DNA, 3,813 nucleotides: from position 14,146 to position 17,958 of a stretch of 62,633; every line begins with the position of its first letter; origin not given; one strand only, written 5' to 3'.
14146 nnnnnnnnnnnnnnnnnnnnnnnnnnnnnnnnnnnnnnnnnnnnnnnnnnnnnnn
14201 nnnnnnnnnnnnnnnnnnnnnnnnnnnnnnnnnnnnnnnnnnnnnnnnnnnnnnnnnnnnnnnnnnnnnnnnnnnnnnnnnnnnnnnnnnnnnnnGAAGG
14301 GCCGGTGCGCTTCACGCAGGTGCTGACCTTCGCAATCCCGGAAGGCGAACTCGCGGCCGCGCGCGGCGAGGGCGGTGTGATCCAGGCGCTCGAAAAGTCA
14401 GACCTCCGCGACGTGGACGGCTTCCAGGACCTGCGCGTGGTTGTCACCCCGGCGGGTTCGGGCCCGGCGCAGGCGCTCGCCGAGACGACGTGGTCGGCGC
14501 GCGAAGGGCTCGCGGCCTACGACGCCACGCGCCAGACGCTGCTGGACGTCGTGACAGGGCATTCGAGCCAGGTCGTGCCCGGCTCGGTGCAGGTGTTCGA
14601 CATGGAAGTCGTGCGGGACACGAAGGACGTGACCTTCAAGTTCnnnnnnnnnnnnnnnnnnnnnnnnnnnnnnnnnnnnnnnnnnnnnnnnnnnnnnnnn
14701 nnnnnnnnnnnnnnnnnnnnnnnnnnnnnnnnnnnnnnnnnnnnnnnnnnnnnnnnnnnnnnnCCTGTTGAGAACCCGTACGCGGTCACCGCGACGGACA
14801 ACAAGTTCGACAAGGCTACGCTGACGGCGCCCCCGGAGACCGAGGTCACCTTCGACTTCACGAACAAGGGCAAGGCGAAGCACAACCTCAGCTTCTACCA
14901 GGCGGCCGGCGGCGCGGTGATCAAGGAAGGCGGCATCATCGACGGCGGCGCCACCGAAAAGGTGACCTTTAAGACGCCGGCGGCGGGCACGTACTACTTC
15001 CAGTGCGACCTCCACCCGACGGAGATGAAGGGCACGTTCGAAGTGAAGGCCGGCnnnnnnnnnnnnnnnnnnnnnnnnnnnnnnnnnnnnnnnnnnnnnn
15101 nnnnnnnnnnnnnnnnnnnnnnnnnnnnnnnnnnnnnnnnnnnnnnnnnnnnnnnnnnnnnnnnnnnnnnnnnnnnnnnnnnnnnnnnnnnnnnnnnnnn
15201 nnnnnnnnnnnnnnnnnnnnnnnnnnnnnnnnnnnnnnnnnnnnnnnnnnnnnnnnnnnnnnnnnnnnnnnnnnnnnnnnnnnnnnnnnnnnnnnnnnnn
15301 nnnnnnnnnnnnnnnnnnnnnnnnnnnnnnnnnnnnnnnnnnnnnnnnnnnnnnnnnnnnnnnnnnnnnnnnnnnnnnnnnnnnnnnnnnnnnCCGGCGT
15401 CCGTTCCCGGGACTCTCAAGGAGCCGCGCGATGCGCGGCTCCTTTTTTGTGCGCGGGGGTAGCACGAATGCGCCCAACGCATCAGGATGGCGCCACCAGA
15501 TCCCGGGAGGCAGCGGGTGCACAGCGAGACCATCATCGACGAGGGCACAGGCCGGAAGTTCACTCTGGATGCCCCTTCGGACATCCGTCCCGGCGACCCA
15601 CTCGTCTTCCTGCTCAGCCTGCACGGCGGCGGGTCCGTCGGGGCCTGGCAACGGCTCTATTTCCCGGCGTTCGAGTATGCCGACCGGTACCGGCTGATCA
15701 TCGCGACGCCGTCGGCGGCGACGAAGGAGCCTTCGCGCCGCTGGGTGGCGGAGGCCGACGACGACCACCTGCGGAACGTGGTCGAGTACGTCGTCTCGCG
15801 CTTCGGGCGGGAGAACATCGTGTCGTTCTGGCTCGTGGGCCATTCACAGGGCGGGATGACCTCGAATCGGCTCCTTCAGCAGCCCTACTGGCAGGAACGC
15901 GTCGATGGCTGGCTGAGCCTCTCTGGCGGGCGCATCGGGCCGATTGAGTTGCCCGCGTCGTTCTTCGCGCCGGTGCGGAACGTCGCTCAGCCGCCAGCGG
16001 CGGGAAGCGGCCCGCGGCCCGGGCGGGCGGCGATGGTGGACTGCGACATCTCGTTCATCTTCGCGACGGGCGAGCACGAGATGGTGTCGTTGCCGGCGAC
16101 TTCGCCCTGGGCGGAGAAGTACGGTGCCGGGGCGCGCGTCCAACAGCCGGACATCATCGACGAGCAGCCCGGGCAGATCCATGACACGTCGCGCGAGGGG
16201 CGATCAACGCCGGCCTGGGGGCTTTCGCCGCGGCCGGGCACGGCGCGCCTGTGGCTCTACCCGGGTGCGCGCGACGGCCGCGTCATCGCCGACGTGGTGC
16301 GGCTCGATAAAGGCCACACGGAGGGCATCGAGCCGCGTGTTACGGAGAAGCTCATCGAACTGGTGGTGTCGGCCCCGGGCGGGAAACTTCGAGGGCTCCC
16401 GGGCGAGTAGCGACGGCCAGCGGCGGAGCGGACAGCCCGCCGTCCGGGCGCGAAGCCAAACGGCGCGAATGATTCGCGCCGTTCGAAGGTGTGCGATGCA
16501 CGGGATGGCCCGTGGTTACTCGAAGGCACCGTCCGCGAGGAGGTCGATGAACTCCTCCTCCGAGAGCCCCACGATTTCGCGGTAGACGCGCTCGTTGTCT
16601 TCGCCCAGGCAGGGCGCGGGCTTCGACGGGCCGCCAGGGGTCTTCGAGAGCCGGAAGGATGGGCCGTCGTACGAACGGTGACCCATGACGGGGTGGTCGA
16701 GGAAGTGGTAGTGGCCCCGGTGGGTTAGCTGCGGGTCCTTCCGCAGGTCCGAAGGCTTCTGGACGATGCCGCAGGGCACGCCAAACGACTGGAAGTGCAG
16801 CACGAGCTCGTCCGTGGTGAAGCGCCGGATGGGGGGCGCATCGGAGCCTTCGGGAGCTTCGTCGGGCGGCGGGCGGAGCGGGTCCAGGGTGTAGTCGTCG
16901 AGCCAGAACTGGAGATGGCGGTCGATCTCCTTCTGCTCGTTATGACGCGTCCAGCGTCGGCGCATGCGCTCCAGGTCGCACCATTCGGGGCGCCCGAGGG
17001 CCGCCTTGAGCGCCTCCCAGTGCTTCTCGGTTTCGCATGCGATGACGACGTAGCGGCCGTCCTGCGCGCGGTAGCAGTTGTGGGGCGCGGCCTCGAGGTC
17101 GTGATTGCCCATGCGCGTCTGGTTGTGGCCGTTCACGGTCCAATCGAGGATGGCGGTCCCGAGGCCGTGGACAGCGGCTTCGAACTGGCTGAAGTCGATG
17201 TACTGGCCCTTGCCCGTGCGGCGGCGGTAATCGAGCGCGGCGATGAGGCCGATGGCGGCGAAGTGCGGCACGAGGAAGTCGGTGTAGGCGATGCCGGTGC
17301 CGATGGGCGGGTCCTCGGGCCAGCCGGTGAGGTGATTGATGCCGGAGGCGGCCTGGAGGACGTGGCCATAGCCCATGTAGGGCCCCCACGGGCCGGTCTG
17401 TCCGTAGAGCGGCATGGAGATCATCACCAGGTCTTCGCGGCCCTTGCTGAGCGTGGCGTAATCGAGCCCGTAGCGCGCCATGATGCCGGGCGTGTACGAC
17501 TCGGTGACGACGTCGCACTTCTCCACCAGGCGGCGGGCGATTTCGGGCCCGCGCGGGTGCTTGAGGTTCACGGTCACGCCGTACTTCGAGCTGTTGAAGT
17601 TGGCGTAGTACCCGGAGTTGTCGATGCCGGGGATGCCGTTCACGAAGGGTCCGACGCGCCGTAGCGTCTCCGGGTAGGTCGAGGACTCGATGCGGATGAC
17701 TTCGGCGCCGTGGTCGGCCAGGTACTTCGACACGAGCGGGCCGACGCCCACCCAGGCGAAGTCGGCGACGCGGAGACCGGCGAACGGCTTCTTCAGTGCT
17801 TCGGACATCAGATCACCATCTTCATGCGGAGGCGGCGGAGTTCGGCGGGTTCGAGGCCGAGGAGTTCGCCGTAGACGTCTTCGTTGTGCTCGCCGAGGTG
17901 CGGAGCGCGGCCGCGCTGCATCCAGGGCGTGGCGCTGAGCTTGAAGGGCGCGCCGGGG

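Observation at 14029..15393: Terminal gene of the aa3 oxidase operon fuses a membrane module to two blue-copper domains, possibly a built-in electron donor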

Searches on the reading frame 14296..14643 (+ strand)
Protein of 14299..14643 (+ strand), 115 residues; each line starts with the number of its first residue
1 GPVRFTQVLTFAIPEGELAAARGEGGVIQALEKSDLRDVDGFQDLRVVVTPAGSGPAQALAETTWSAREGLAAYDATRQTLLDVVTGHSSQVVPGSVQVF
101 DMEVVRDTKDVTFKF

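Call 15: search_protein_families(library=pfam, proteins=[window:14299-14643:+], max_evalue=10)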
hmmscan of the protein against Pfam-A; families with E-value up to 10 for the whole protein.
seq(115 aa): 1 family
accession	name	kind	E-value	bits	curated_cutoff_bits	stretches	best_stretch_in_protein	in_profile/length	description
PF24428.1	PYCO1_repeat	-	0.027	14.7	27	1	52-70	13-31/38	PYCO1 Rubisco-binding repeat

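Call 32: search_solved_structures(query=A3, max_evalue=10, show_alignments=2)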
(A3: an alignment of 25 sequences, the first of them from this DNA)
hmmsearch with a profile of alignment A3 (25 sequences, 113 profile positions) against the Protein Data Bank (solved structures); distinct sequences matched with E-value up to 10: 1.
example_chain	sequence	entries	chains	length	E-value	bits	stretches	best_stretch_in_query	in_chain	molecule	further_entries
1tz0_A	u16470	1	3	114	0.056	16.6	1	34-82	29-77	hypothetical protein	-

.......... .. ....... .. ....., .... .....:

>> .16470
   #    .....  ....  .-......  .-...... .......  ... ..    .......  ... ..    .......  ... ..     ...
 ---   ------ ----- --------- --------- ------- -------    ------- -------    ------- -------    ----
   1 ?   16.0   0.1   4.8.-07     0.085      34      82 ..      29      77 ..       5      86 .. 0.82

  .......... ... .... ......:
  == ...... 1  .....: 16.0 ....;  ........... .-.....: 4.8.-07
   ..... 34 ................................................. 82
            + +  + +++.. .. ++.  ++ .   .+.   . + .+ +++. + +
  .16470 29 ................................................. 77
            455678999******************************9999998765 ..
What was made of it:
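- Tried and rejected: Sequence profile of the middle domain against PDB (call 32).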

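Call 44: predict_structure(alignment_id=A3)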
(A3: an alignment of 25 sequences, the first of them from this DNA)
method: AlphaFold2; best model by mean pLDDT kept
length: 111 residues; sequences in the alignment: 25
mean_pLDDT: 88.3   pTM: 0.80
mean pLDDT of the five models: 88.3, 74.2, 71.1, 70.1, 67.4
residues with pLDDT >= 90: 65; 70-90: 35; 50-70: 11; < 50: 0
segments of 3 or more residues with pLDDT < 50: none
pLDDT, mean of each block of 10 residues (from residue 1): 81 97 96 88 91 93 85 77 94 96 78 51
secondary structure, 60 per line:
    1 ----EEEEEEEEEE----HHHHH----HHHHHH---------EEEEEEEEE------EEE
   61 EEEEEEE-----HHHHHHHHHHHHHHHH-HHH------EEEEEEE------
elements in order: E5-14 H19-23 H28-33 E43-51 E58-67 H73-88 E99-105
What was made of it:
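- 14302..14616 (+): Residues 92-196: ABM (dimeric alpha+beta barrel) fold domain, predicted cytoplasmic, the most conserved part of the protein. The AlphaFold2 model has pLDDT 88 and pTM 0.80 (call 44).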

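Call 47: fold_search(model_id=the predicted structure, library=pdb)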
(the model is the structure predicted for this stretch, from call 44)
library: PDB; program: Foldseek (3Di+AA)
matches with E <= 10: 1263; with E <= 0.001: 21
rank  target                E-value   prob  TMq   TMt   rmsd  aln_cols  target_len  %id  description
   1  2zdp_A                2.6e-05  1.00  0.60  0.61   4.7       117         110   14  Crystal structure of IsdI in complex with Cobalt protoporphyrin IX (released 2008-08-19)
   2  1tz0_B                3.1e-05  1.00  0.55  0.62   5.5       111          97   20  Crystal Structure of Putative Antibiotic Biosythesis Monooxygenase from Bacillus cereus (released 2004-09-14)
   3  1tz0_C                6.0e-05  1.00  0.65  0.70   4.1       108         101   18  Crystal Structure of Putative Antibiotic Biosythesis Monooxygenase from Bacillus cereus (released 2004-09-14)
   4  4fnh_A                7.1e-05  1.00  0.67  0.67   3.6       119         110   12  Crystal structure of IsdI-W66Y in complex with heme (released 2012-08-22)
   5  3lgn_B                9.5e-05  1.00  0.56  0.57   5.5       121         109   15  Crystal structure of IsdI in complex with heme (released 2010-03-09)
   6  1tz0_A                1.1e-04  1.00  0.55  0.57   5.8       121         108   20  Crystal Structure of Putative Antibiotic Biosythesis Monooxygenase from Bacillus cereus (released 2004-09-14)
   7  2zdo_D                1.4e-04  1.00  0.56  0.57   6.1       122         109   11  Crystal structure of IsdG-N7A in complex with hemin (released 2008-08-19)
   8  1sqe_A                1.8e-04  1.00  0.51  0.56   6.2       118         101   16  1.5A Crystal Structure Of the protein PG130 from Staphylococcus aureus, Structural genomics (released 2004-08-03)
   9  1xbw_D                2.3e-04  1.00  0.67  0.75   3.3       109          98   14  1.9A Crystal Structure of the protein isdG from Staphylococcus aureus aureus, Structural genomics, MCSG (released 2004-10-12)
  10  2zdo_A                3.1e-04  1.00  0.57  0.58   5.8       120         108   12  Crystal structure of IsdG-N7A in complex with hemin (released 2008-08-19)
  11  1xbw_B                3.2e-04  1.00  0.66  0.75   3.5       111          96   13  1.9A Crystal Structure of the protein isdG from Staphylococcus aureus aureus, Structural genomics, MCSG (released 2004-10-12)
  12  1sqe_B                3.2e-04  1.00  0.50  0.52   6.1       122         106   17  1.5A Crystal Structure Of the protein PG130 from Staphylococcus aureus, Structural genomics (released 2004-08-03)
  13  4dn9_A                3.6e-04  1.00  0.56  0.61   3.7       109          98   12  CRYSTAL STRUCTURE OF putative Antibiotic biosynthesis monooxygenase from Chloroflexus aurantiacus J-10-fl (released 2012-02-22)
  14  1xbw_C                3.6e-04  1.00  0.52  0.62   5.8       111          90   14  1.9A Crystal Structure of the protein isdG from Staphylococcus aureus aureus, Structural genomics, MCSG (released 2004-10-12)
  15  2qyc_A                3.6e-04  1.00  0.55  0.59   4.4       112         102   17  Crystal structure of a dimeric ferredoxin-like protein (bb1511) from bordetella bronchiseptica rb50 at 1.90 A resoluti (released 2007-08-28)
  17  4dn9_B                4.6e-04  1.00  0.56  0.62   3.8       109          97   13  CRYSTAL STRUCTURE OF putative Antibiotic biosynthesis monooxygenase from Chloroflexus aurantiacus J-10-fl (released 2012-02-22)
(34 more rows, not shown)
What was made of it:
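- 14302..14616 (+): Foldseek best matches are IsdI, IsdG and the ABM proteins 1tz0 and 4dn9, with TM 0.55-0.67 (call 47).
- On ABM domain (PF03992) / IsdG-type haem oxygenase: Foldseek best hits are IsdI, IsdG, 1tz0, 4dn9 and MhuD, with E from 2.6e-5 and TM 0.55-0.67 (call 47).
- Closest known: ABM / IsdG-like dimeric alpha+beta barrel proteins. Same: The fold matches, with Foldseek E 2.6e-5 and TM up to 0.67 (call 47).
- Checked: Its best structural matches are IsdG/IsdI and ABM proteins (calls 44, 47).
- Its top fold matches are haem-degrading IsdI and IsdG (call 47).
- Tried and rejected: A fold search was needed (call 47).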

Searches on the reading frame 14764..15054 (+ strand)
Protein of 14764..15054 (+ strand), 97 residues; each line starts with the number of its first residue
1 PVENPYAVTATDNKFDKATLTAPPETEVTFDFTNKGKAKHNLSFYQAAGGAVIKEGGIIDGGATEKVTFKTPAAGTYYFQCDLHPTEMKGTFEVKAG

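Call 51: search_solved_structures(query=window:14764-15054:+, max_evalue=1, show_alignments=3)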
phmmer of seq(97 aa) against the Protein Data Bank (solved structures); distinct sequences matched with E-value up to 1: 29.
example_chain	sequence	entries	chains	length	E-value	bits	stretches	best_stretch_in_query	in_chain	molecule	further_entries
2aan_A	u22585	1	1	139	1.7e-05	28.1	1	43-83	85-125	auracyanin A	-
4hcf_A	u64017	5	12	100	0.0002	24.6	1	8-86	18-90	Cupredoxin 1 | Cytochrome B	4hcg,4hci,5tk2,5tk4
1ov8_A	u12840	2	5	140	0.00026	24.3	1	58-93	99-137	Auracyanin B | PROTEIN (AURACYANIN)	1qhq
6kol_A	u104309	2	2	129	0.00084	22.6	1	55-88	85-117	Blue (Type 1) copper domain protein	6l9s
2qdv_A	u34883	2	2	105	0.037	17.4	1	29-90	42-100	Amicyanin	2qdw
2bz7_A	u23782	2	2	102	0.05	16.9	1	29-95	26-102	PLASTOCYANIN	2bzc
4kns_A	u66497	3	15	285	0.062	16.6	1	26-85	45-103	Multicopper oxidase type 1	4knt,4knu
2vmj_A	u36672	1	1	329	0.064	16.6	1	38-93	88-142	DISSIMILATORY COPPER-CONTAINING NITRITE REDUCTASE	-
2h3x_C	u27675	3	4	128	0.064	16.6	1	33-94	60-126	Azurin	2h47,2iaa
1sfd_A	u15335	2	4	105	0.067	16.5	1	29-90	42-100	Amicyanin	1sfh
1kdi_A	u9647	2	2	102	0.076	16.4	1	29-95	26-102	PLASTOCYANIN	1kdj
1sf3_A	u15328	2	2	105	0.093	16.1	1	29-90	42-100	Amicyanin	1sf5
4p5r_A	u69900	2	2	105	0.1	15.9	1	28-90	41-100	Amicyanin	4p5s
5zl1_A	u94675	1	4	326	0.15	15.4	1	36-83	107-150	Putative copper-type nitrite reductase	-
1mda_A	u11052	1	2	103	0.17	15.2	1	29-90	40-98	AMICYANIN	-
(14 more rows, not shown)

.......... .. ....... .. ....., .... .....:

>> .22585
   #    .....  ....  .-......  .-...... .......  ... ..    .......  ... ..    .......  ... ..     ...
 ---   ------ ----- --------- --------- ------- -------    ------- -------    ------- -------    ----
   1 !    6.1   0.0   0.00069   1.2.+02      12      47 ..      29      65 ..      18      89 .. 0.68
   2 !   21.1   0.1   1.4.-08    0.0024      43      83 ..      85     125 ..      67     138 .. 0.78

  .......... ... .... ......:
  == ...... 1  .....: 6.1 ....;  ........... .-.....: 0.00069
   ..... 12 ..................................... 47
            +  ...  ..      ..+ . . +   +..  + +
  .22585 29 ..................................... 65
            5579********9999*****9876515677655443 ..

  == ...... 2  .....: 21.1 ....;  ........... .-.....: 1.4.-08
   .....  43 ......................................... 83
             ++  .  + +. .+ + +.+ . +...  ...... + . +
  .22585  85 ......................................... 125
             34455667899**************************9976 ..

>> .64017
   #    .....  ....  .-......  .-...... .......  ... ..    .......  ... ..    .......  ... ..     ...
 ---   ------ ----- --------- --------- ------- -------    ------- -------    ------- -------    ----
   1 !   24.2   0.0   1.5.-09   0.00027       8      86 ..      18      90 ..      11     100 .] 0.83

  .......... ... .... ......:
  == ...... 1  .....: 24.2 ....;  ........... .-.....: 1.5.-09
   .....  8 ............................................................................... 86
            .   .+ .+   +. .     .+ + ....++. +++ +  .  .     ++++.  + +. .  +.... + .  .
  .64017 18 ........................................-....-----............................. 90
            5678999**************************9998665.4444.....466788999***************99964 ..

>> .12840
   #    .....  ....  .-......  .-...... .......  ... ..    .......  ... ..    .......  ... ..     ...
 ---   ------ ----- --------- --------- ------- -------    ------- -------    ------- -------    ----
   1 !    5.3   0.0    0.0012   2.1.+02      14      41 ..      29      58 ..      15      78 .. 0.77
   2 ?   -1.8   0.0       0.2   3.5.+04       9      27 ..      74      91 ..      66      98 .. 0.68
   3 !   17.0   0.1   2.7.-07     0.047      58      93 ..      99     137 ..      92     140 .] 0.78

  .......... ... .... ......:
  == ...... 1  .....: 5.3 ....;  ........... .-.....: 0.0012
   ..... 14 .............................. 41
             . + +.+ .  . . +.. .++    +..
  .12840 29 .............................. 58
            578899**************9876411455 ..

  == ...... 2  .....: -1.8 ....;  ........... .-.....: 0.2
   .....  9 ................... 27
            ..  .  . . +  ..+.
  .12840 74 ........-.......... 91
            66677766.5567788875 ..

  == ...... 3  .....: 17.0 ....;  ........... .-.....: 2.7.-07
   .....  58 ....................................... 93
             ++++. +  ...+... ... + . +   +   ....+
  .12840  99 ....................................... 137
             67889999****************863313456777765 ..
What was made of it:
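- On Auracyanin: The alignment with auracyanin B shows a shorter Cys-His loop (call 51).
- Closest known: Auracyanins A and B of Chloroflexus and Roseiflexus. Same: They are the closest solved sequences (2aan at 1.7e-5, 1ov8, 6kol; call 51).
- Closest known: Auracyanins A and B of Chloroflexus and Roseiflexus. Different: The ligand loop here is C-x2-H-x3-M, and the alignment with auracyanin B shows a 3-residue gap (call 51).
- The closest solved sequences are auracyanins A and B and the Roseiflexus auracyanin (call 51). The copper domains resemble the carrier auracyanins (call 51).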

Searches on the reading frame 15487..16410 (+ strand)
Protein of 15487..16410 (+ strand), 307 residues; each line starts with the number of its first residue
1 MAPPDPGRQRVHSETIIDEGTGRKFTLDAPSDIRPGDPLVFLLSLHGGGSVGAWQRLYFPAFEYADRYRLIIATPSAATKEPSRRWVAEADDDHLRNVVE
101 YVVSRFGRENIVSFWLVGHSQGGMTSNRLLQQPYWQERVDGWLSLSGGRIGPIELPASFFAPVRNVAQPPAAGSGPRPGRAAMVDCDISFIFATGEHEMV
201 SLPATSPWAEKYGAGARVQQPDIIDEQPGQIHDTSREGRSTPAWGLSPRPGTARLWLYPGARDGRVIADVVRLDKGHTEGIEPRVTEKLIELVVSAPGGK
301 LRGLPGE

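Call 3: search_protein_families(library=pfam, proteins=[window:15487-16410:+], max_evalue=0.1)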
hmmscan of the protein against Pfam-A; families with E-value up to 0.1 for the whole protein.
window:15487-16410:+ (307 aa): 4 families
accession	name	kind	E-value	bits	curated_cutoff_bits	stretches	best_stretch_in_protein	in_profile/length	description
PF00561.26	Abhydrolase_1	-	8e-06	26.1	25.8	1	44-147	5-102/245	alpha/beta hydrolase fold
PF12697.13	Abhydrolase_6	-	0.00024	22.2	26.3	1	45-256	4-171/217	Alpha/beta hydrolase family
PF11288.14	DUF3089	-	0.041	13.8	23.4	1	64-133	49-115/207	Protein of unknown function (DUF3089)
PF07819.20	PGAP1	-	0.05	13.8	24.3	1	95-146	72-126/233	PGAP1-like alpha/beta domain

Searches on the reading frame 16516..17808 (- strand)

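Call 39: search_protein_families(library=pfam, proteins=[window:16516-17808:-], max_evalue=0.001)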
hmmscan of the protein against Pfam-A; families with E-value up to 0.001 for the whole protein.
window:16516-17808:- (430 aa): 1 family
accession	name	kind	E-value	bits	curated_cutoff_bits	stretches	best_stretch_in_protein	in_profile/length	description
PF02515.22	CoA_transf_3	-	6.1e-98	328.7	23.3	2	10-308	2-294/366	CoA-transferase family III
